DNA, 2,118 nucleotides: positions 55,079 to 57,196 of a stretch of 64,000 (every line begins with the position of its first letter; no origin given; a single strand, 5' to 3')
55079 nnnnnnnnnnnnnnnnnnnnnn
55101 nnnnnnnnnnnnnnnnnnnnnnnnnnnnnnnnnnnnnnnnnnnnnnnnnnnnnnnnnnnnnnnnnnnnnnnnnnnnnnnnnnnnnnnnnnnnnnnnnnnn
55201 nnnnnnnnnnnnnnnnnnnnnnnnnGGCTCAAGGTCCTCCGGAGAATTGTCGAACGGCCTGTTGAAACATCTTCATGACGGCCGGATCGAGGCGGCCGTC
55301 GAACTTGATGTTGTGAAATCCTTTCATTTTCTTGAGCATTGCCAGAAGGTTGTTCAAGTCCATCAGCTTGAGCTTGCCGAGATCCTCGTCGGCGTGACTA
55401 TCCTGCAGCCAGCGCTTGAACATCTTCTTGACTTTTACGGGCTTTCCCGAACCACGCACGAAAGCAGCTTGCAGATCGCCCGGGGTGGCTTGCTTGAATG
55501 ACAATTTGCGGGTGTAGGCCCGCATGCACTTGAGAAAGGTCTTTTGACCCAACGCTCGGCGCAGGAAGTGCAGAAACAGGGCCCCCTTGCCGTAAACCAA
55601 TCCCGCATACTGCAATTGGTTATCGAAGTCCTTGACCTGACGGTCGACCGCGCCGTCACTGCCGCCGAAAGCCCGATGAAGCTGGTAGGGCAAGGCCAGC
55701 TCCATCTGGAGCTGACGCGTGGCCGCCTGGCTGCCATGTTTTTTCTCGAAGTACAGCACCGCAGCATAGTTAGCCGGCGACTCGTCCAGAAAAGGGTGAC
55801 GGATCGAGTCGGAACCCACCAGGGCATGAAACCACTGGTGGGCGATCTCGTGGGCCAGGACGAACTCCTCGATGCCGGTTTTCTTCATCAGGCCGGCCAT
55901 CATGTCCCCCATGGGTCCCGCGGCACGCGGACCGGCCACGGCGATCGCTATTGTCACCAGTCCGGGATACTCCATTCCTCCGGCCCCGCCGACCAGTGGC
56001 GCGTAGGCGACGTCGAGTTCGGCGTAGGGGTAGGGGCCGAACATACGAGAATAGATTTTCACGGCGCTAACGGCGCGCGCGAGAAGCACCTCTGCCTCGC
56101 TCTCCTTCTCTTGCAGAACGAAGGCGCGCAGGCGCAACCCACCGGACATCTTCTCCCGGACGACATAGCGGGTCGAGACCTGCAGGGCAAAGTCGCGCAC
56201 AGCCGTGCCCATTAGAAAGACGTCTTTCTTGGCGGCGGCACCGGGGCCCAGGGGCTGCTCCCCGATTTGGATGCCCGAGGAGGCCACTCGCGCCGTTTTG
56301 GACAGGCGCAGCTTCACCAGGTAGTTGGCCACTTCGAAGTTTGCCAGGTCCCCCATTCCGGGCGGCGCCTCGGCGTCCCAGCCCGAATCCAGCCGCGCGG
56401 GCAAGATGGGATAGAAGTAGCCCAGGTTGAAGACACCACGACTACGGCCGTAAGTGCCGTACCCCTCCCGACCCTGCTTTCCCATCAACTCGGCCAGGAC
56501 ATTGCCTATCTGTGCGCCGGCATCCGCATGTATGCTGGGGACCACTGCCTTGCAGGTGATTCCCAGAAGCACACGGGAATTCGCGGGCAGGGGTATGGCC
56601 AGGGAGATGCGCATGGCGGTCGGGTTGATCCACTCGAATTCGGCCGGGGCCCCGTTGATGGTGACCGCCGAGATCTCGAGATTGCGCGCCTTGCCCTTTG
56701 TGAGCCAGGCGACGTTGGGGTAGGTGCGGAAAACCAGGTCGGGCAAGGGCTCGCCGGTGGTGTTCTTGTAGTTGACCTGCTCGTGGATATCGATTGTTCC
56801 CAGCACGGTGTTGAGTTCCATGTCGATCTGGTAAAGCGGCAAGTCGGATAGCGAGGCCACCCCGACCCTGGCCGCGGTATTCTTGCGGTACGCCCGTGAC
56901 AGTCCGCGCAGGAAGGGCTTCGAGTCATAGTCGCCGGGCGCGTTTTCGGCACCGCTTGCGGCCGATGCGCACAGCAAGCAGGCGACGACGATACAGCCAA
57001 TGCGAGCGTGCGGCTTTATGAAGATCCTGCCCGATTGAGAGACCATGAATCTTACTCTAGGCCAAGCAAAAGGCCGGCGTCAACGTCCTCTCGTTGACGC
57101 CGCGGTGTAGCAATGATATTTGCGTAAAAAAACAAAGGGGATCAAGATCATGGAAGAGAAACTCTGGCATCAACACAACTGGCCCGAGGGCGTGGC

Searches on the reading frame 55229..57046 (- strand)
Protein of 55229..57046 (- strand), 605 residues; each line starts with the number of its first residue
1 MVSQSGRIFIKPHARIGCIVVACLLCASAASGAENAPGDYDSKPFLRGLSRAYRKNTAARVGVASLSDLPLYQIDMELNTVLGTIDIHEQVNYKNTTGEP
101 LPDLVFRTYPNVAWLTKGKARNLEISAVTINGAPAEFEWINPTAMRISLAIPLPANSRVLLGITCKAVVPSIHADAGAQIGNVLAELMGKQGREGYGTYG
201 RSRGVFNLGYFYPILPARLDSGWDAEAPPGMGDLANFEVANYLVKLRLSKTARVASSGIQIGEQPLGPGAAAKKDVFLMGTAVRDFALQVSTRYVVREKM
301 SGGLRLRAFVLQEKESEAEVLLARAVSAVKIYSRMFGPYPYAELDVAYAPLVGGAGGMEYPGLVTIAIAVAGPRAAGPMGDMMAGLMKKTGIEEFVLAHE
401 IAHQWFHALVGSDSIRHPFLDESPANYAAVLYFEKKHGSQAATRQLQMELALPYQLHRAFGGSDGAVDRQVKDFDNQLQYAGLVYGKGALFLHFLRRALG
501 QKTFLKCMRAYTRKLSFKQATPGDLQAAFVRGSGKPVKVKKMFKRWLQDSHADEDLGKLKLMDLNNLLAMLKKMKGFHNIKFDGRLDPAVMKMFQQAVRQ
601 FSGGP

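Call 9: search_protein_families(library=pfam, proteins=[window:55229-57046:-], max_evalue=0.001)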
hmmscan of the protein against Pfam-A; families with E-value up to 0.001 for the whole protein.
window:55229-57046:- (605 aa): 1 family
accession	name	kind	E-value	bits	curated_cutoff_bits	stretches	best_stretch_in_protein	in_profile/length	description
PF01433.26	Peptidase_M1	-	7.7e-21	75.1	27.7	1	330-546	11-218/218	Peptidase family M1 domain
